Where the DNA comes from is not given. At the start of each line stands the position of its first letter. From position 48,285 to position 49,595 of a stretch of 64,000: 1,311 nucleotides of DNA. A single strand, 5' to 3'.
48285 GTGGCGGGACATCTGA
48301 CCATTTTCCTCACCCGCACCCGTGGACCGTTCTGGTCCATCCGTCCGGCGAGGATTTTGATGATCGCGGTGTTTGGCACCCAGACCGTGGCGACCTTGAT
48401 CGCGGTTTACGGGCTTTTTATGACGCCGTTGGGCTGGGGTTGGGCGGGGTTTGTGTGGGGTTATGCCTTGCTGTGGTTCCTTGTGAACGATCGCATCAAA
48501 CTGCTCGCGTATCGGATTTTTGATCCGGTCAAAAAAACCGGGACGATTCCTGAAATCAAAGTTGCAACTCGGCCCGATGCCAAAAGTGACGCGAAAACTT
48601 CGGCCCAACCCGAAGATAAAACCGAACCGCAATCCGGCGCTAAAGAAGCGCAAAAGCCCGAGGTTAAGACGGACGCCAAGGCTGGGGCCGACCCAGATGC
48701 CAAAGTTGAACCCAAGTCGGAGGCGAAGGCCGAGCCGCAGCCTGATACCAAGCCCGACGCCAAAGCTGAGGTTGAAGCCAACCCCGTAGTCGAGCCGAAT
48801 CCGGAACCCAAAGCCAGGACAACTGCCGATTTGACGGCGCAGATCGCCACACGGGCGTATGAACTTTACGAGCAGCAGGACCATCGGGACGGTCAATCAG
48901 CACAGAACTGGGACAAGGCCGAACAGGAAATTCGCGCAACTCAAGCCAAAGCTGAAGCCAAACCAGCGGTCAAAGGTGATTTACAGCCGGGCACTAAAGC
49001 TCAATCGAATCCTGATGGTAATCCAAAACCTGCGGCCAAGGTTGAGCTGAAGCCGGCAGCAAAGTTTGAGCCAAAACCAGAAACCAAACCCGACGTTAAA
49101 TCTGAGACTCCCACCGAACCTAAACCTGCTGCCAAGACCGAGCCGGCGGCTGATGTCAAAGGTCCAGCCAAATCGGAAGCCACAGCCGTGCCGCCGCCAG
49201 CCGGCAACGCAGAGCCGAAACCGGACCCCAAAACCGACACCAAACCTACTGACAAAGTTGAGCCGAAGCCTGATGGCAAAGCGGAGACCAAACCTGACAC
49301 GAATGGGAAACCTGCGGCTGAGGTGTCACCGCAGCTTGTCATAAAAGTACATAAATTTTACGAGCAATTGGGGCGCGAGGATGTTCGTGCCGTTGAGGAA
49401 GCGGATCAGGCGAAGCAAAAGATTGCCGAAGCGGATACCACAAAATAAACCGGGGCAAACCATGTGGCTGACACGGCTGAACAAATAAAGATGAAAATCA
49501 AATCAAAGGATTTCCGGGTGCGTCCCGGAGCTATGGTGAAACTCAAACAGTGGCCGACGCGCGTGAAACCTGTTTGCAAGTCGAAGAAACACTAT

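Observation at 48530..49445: H+ P-type ATPase carries a ~300-aa K/P/E/A-rich tail containing DUF2934-like units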

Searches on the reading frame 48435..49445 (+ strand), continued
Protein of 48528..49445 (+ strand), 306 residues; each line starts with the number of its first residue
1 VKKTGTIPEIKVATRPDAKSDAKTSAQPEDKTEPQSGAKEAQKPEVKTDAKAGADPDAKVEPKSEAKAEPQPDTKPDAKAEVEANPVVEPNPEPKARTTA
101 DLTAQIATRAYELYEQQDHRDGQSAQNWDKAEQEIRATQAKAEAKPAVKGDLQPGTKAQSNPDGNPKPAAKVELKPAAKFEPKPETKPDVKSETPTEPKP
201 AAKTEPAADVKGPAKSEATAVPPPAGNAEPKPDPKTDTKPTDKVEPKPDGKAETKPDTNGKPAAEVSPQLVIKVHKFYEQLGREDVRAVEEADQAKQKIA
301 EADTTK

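Call 48: search_protein_families(library=pfam, proteins=[L060:10327-11514:+, L065:2630-6148:+, L001:371-2920:+, L004:1675-2742:-, L039:5316-6377:+, L013:2448-3287:+, L045:11005-11505:+, L037:10523-12409:+, L019:2973-5459:+], max_evalue=0.00001)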
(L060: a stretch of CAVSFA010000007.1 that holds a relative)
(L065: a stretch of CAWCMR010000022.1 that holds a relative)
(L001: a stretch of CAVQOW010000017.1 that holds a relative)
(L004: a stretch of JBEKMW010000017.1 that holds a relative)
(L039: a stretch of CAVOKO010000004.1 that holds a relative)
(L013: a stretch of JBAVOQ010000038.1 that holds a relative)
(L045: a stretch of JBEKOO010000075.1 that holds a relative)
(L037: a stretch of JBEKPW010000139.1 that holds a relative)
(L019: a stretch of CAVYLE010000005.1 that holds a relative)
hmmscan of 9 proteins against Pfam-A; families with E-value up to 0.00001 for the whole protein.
L060:10327-11514:+ (396 aa): 1 family
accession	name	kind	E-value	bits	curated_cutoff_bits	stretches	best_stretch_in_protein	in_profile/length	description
PF03976.20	PPK2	-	1.8e-64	217.9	22.3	1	137-371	2-223/229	Polyphosphate kinase 2 (PPK2)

L065:2630-6148:+ (1173 aa): 3 families
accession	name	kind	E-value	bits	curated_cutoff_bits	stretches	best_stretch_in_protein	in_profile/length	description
PF00274.25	Glycolytic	-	1.1e-107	360.3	22.2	1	20-292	2-275/349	Fructose-bisphosphate aldolase class-I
PF09137.17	Glucodextran_N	-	3e-107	358.5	24.1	1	364-628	1-262/263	Glucodextranase, domain N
PF00723.27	Glyco_hydro_15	-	3.2e-32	112.4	22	1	732-1038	114-425/427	Glycosyl hydrolases family 15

L001:371-2920:+ (850 aa): 3 families
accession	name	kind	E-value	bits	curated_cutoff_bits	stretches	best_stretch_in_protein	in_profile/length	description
PF09364.15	XFP_N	-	4.4e-183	608.5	23.7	1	30-390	3-363/364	XFP N-terminal domain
PF09363.15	XFP_C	-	6.2e-97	323.4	23.4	1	608-808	1-202/202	XFP C-terminal domain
PF03894.20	XFP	-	9.4e-86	286.5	22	1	420-597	2-177/177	D-xylulose 5-phosphate/D-fructose 6-phosphate phosphoketolase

L004:1675-2742:- (356 aa): 0 families

L039:5316-6377:+ (354 aa): 3 families
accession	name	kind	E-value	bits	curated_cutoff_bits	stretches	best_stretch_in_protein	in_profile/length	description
PF03332.19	PMM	-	4.8e-11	43.3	22.4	1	213-345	84-219/221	Eukaryotic phosphomannomutase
PF08282.18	Hydrolase_3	-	2e-09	38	20.9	1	107-311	1-212/255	haloacid dehalogenase-like hydrolase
PF00702.32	Hydrolase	-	9.8e-06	26.5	26.4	0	105-129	2-26/191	haloacid dehalogenase-like hydrolase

L013:2448-3287:+ (280 aa): 1 family
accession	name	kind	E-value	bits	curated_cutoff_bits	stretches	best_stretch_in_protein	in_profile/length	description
PF11964.13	SpoIIAA-like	-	5.6e-47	159.3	25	2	36-140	1-105/106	SpoIIAA-like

L045:11005-11505:+ (167 aa): 0 families

L037:10523-12409:+ (629 aa): 2 families
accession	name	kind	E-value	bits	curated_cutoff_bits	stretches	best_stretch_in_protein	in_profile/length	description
PF00654.25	Voltage_CLC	-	5.8e-98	328.7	24.8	1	120-462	1-345/346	Voltage gated chloride channel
PF00571.33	CBS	-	1.1e-14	54.9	24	1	563-614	2-54/57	CBS domain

L019:2973-5459:+ (829 aa): 2 families
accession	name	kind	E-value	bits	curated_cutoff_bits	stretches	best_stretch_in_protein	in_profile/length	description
PF00871.23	Acetate_kinase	-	6.7e-118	394.2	22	1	303-682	2-392/392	Acetokinase family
PF00342.24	PGI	-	7.9e-47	160.4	22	1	685-800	121-234/486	Phosphoglucose isomerase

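Call 61: predict_structure(alignment_id=A4)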
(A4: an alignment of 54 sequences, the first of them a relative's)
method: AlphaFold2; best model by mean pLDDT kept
length: 101 residues; sequences in the alignment: 54
mean_pLDDT: 69.4   pTM: 0.26
mean pLDDT of the five models: 69.4, 65.7, 63.3, 61.4, 60.2
residues with pLDDT >= 90: 0; 70-90: 53; 50-70: 33; < 50: 15
segments of 3 or more residues with pLDDT < 50: 1-3, 47-56
pLDDT, mean of each block of 10 residues (from residue 1): 60 83 62 70 53 47 81 85 86 70 45
secondary structure, 60 per line:
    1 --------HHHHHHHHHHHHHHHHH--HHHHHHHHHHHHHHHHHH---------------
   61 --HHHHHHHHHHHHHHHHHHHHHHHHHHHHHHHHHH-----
elements in order: H9-25 H28-45 H63-96

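Call 69: fold_search(model_id=the predicted structure, library=pdb)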
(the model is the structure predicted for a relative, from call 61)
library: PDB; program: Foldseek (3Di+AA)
matches with E <= 10: 0; with E <= 0.001: 0
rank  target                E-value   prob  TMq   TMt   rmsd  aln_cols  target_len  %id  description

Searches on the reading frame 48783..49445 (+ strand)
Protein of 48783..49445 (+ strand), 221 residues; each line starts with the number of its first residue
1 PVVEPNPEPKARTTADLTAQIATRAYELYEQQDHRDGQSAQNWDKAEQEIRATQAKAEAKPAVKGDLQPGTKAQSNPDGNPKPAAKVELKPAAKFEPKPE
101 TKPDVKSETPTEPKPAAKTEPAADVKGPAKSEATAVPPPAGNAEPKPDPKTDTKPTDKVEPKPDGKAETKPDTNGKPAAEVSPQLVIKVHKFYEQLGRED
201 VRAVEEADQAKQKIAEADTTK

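Call 73: predict_structure(alignment_id=A5)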
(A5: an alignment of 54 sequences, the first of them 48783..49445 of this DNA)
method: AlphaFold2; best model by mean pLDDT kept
length: 221 residues; sequences in the alignment: 54
mean_pLDDT: 61.6   pTM: 0.18
mean pLDDT of the five models: 61.6, 59.0, 58.8, 56.2, 55.8
residues with pLDDT >= 90: 10; 70-90: 54; 50-70: 92; < 50: 65
segments of 3 or more residues with pLDDT < 50: 65-76, 88-90, 107-109, 126-130, 134-136, 159-161, 163-165, 167-172
pLDDT, mean of each block of 10 residues (from residue 1): 60 69 89 64 82 69 46 48 51 54 52 50 48 52 53 51 48 52 86 83 82 67 47
secondary structure, 60 per line:
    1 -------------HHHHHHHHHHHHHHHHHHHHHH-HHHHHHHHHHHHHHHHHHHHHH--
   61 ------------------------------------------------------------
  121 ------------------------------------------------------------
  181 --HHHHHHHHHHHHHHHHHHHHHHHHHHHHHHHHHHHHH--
elements in order: H14-35 H37-58 H183-219

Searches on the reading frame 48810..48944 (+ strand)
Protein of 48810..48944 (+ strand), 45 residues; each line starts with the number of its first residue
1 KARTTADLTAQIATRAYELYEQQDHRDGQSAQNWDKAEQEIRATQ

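Call 26: search_solved_structures(query=A2, max_evalue=10, show_alignments=3)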
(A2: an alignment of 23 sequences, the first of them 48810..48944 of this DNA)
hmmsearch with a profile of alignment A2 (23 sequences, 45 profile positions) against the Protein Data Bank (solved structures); distinct sequences matched with E-value up to 10: 2.
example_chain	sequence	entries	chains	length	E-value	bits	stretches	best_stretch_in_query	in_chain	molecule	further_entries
7kv4_AAA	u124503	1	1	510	0.64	12.8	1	16-37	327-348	SusD family protein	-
6r17_A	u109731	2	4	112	1.1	12.1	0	4-23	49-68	Synaptonemal complex central element protein 2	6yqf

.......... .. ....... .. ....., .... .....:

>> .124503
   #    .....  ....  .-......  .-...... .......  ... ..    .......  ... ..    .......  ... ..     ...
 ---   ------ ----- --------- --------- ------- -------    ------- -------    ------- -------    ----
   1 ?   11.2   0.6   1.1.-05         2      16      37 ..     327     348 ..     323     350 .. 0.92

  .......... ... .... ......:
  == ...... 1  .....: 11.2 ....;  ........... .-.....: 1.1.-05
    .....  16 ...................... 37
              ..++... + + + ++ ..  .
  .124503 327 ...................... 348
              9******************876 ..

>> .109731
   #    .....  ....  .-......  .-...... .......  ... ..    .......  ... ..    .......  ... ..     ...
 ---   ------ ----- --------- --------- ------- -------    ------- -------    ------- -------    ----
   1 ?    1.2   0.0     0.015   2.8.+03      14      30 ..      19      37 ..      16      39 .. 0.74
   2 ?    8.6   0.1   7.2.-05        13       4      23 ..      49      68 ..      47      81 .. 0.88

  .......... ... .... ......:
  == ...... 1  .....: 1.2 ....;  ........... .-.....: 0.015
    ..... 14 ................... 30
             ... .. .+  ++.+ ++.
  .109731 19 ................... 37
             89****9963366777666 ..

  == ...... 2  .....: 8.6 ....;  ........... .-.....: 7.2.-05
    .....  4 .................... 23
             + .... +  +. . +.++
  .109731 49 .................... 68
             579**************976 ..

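Call 32: search_protein_representatives(alignment_id=A2)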
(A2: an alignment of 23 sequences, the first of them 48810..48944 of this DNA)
Query: 23 sequences, 45 profile positions. Proteins with E-value up to 0.001 (for the whole library): 10124; up to 1e-10: 308; up to 1e-30: 6. The best 150 are listed.
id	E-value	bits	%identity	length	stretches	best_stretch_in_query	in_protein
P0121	5.2e-41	154.0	-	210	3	1-44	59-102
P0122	3.1e-39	148.3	-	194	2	3-45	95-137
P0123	3.3e-37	141.8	-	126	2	1-45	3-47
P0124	3.8e-34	132.0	-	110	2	3-45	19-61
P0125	5.0e-34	131.6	-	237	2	1-44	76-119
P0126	1.1e-33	130.5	-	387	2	1-44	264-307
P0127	1.2e-30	120.8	-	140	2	2-44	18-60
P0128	3.0e-30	119.6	-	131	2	9-45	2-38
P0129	9.4e-30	118.0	-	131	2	2-45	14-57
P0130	1.2e-29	117.6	-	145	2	2-45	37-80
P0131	1.4e-29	117.4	-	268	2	1-45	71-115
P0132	3.4e-29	116.1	-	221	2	2-45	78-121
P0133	4.5e-29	115.8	-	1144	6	11-44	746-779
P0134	7.9e-29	115.0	-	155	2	8-45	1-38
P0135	8.1e-29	115.0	-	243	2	1-45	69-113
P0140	7.5e-27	108.7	-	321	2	2-43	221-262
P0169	6.0e-21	89.8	-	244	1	1-45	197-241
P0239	2.1e-16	75.2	-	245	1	2-37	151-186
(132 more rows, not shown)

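Call 74: search_protein_families(library=pfam, proteins=[P0140, P0239, P0169, P0133, P0125], max_evalue=0.01)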
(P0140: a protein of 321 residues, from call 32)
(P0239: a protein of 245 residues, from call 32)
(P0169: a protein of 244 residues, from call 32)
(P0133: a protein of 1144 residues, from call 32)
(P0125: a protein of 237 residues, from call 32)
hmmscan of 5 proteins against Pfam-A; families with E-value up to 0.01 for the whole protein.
P0140 (321 aa): 2 families
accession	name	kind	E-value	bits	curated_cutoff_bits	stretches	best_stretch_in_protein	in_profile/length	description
PF11154.13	DUF2934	-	2e-12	47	22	1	228-261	3-36/37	Protein of unknown function (DUF2934)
PF00689.26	Cation_ATPase_C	-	0.00016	22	27.3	1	15-124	55-173/175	Cation transporting ATPase, C-terminus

P0239 (245 aa): 3 families
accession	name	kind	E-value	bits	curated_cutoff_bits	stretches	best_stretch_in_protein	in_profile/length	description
PF11154.13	DUF2934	-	2.4e-10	40.3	22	1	160-186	5-31/37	Protein of unknown function (DUF2934)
PF00702.32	Hydrolase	-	8.2e-06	26.8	26.4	1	4-45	149-190/191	haloacid dehalogenase-like hydrolase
PF08282.18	Hydrolase_3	-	0.00066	19.9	20.9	1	20-66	197-243/255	haloacid dehalogenase-like hydrolase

P0169 (244 aa): 4 families
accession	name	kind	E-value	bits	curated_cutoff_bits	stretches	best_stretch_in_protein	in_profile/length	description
PF11154.13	DUF2934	-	7.7e-11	41.9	22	1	205-238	3-36/37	Protein of unknown function (DUF2934)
PF05128.17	DUF697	-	2.1e-09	37.8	27.7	1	46-170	12-139/162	Domain of unknown function (DUF697)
PF12787.12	EcsC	-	0.00081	19.6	30.4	1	28-111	69-147/240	EcsC protein family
PF12006.13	DUF3500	-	0.0018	18.3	27.2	1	2-115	137-236/297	Protein of unknown function (DUF3500)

P0133 (1144 aa): 1 family
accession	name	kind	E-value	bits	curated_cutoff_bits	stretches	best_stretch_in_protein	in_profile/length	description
PF11154.13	DUF2934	-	5.9e-39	131.9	22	6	925-959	2-36/37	Protein of unknown function (DUF2934)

P0125 (237 aa): 1 family
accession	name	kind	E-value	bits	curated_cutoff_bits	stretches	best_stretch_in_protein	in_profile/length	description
PF11154.13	DUF2934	-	4.9e-10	39.3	22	1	84-117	3-36/37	Protein of unknown function (DUF2934)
